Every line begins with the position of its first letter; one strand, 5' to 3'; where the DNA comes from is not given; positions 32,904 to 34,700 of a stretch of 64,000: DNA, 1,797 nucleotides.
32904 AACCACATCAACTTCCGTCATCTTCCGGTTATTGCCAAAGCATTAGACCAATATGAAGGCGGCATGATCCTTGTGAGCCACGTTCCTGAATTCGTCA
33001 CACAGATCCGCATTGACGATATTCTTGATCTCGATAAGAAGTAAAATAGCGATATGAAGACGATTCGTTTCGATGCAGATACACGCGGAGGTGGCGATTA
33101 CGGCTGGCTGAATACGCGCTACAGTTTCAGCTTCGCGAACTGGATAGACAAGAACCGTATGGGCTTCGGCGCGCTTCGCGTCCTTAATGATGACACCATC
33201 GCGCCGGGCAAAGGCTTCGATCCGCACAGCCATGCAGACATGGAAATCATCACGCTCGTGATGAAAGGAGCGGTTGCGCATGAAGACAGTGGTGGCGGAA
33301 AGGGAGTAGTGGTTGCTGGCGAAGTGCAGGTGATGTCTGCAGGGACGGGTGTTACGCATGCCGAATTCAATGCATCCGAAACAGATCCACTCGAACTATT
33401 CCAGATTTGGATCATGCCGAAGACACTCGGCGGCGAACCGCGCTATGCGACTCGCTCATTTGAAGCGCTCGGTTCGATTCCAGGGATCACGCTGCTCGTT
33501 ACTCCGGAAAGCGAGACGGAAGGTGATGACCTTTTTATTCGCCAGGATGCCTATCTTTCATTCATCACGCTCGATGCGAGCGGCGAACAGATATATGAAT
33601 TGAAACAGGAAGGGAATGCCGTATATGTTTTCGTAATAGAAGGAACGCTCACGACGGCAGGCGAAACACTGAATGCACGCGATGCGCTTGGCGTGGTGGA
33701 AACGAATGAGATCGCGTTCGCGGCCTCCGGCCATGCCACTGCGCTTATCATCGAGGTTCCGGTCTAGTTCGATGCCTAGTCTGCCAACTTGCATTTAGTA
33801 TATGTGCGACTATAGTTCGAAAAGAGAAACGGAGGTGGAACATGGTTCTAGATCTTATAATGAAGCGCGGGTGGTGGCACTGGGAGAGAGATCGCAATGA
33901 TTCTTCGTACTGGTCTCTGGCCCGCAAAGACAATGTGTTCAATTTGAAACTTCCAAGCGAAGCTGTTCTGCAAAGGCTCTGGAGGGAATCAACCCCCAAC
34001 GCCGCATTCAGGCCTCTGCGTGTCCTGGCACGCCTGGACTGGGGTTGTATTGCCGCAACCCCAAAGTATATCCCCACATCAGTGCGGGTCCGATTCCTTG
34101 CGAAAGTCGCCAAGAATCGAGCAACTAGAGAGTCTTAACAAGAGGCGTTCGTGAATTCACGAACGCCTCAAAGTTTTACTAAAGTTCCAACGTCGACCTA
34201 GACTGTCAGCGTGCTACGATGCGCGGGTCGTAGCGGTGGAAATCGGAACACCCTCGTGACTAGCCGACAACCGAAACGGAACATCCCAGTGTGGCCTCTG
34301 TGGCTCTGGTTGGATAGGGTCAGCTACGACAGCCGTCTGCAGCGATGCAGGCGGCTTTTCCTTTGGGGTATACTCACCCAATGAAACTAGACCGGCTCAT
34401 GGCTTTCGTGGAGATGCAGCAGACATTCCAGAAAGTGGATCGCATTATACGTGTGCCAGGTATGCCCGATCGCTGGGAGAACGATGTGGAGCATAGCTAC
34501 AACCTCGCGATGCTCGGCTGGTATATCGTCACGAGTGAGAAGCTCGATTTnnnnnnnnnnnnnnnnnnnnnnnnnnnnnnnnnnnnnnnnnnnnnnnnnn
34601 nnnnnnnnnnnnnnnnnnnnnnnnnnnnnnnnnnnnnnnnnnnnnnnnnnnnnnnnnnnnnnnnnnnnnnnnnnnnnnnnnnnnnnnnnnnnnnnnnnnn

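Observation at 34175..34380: Structured ORF-free RNA element with mutually exclusive helices and a GNRA-loop terminator upstream of the HD hydrolase gene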

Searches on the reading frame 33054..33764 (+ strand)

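Call 10: search_protein_families(library=pfam, proteins=[window:33054-33764:+], max_evalue=0.01)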
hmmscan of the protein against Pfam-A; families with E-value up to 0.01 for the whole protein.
window:33054-33764:+ (237 aa): 3 families
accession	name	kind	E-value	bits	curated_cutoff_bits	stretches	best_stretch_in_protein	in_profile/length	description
PF02678.22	Pirin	-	5.8e-31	107.1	26.1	1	15-120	10-108/108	Pirin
PF17954.7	Pirin_C_2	-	1.9e-17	63.6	22.9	1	155-235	7-86/86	Quercetinase C-terminal cupin domain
PF07883.17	Cupin_2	-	1.9e-06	27.9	27.2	1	48-118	4-67/70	Cupin domain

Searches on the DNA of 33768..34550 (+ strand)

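Call 4: search_rna_families(source=window, start=33950, end=34550, threshold=evalue, max_evalue=10, show_alignments=3)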
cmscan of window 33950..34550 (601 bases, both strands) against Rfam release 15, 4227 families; matches with E-value up to 10: 2.
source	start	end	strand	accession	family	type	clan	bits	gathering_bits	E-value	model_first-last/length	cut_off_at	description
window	34142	34169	-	RF04114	MIR4374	Gene; miRNA;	-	15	105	3.8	47-74/119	no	MIR4374 microRNA precursor family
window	34062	34099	-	RF01303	sR49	Gene; snRNA; snoRNA; CD-box;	-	13.9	50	6.5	7-53/56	no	Small nucleolar RNA sR49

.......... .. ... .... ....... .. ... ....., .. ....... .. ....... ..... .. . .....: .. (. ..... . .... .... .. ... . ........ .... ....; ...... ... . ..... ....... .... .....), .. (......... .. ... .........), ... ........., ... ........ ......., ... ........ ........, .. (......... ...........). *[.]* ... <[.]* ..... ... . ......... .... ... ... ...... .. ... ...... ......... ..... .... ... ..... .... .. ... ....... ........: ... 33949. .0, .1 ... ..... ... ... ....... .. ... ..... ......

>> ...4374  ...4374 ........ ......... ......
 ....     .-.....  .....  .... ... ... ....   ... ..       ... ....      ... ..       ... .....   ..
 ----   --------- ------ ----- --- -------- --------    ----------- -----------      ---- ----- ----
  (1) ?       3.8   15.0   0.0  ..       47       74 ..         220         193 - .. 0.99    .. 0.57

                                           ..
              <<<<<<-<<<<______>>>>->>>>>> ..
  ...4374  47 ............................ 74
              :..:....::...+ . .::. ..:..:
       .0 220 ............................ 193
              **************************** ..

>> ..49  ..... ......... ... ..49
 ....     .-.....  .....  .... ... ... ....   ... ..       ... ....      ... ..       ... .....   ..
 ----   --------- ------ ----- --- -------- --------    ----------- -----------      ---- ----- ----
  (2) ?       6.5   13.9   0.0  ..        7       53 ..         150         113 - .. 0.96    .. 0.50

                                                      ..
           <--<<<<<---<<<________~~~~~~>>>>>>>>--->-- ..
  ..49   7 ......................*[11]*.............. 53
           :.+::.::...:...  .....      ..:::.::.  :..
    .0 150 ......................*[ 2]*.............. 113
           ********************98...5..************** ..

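Call 70: search_dna_similar(query=window:33768-34380:+, collection=phages, mode=distant, max_evalue=0.1, max_rows=5)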
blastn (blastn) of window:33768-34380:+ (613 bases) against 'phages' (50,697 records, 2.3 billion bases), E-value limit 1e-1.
No match.

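Call 71: search_dna_similar(query=window:33768-34380:+, collection=plasmids, mode=distant, max_evalue=0.1, max_rows=5)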
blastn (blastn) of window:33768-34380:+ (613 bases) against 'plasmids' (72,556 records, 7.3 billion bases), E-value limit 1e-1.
No match.

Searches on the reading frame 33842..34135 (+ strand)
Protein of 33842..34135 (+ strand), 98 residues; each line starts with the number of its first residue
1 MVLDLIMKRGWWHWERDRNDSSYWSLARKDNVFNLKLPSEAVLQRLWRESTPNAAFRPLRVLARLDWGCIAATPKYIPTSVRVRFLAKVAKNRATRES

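Call 10: search_protein_families(library=pfam, proteins=[window:33842-34135:+], max_evalue=0.01)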
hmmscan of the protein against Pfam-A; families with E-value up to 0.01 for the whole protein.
window:33842-34135:+ (98 aa): 0 families

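Call 19: find_homologous_proteins(query=window:33842-34135:+, max_evalue=1)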
Query window:33842-34135:+ (98 aa): 1 proteins with E <= 1 among 2 candidates.
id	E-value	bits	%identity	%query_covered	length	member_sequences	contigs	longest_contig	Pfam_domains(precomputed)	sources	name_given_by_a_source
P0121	6.1e-60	218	100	100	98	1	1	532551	-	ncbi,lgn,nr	ncbi:MAG: hypothetical protein JWM39_525 [Parcubacteria group bacterium]|nr:hypothetical protein [Pa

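Call 37: find_encoding_contigs(protein=P0121, flank=3000, max_places=10)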
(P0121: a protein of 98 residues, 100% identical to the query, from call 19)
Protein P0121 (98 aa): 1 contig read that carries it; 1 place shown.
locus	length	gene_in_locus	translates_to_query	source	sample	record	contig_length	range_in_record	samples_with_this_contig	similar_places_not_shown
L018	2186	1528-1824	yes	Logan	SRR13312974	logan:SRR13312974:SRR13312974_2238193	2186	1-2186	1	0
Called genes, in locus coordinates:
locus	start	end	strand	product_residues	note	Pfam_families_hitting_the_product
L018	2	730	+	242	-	?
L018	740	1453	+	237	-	PF02678:Pirin, PF07883:Cupin_2 (faint), PF17954:Pirin_C_2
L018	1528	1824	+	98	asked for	-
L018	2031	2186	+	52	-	?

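Call 55: search_protein_families(library=phrogs, proteins=[window:33842-34135:+], max_evalue=1)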
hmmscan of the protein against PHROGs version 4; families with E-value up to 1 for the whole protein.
window:33842-34135:+ (98 aa): 0 families

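Call 56: search_protein_families(library=padloc, proteins=[window:33842-34135:+], max_evalue=1)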
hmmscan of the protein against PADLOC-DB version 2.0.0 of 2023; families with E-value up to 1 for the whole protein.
window:33842-34135:+ (98 aa): 0 families

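Call 57: search_solved_structures(query=window:33842-34135:+, max_evalue=1)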
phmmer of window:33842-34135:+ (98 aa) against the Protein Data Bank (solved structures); distinct sequences matched with E-value up to 1: 0.

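Call 83: predict_structure(protein=window:33842-34135:+)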
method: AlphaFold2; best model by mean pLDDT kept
length: 98 residues; sequences in the alignment: 1
mean_pLDDT: 48.1   pTM: 0.35
mean pLDDT of the five models: 48.1, 45.1, 44.6, 44.3, 40.0
residues with pLDDT >= 90: 0; 70-90: 0; 50-70: 39; < 50: 59
segments of 3 or more residues with pLDDT < 50: 1-9, 49-98
pLDDT, mean of each block of 10 residues (from residue 1): 42 64 60 55 52 43 40 41 43 39
secondary structure, 60 per line:
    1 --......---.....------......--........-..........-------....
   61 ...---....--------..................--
elements in order: H3-8 E12-16 E23-28 E31-38 H40-49 H57-63 H67-70 H79-96

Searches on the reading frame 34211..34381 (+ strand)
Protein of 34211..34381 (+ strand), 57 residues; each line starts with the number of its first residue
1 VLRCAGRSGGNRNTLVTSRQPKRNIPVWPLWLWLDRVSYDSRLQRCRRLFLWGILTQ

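Call 10: search_protein_families(library=pfam, proteins=[window:34211-34381:+], max_evalue=0.01)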
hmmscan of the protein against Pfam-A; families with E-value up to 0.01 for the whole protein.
window:34211-34381:+ (57 aa): 0 families

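Call 47: search_protein_representatives(protein=window:34211-34381:+)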
Query: 57 residues. Proteins with E-value up to 0.001 (for the whole library): 1; up to 1e-10: 0; up to 1e-30: 0. The best 1 are listed.
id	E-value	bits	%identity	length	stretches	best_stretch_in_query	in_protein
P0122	6.9e-05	39.0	29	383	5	18-51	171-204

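Call 55: search_protein_families(library=phrogs, proteins=[window:34211-34381:+], max_evalue=1)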
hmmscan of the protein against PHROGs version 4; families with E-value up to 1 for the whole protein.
window:34211-34381:+ (57 aa): 0 families

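Call 56: search_protein_families(library=padloc, proteins=[window:34211-34381:+], max_evalue=1)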
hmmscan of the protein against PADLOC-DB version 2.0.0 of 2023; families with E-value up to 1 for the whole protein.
window:34211-34381:+ (57 aa): 0 families
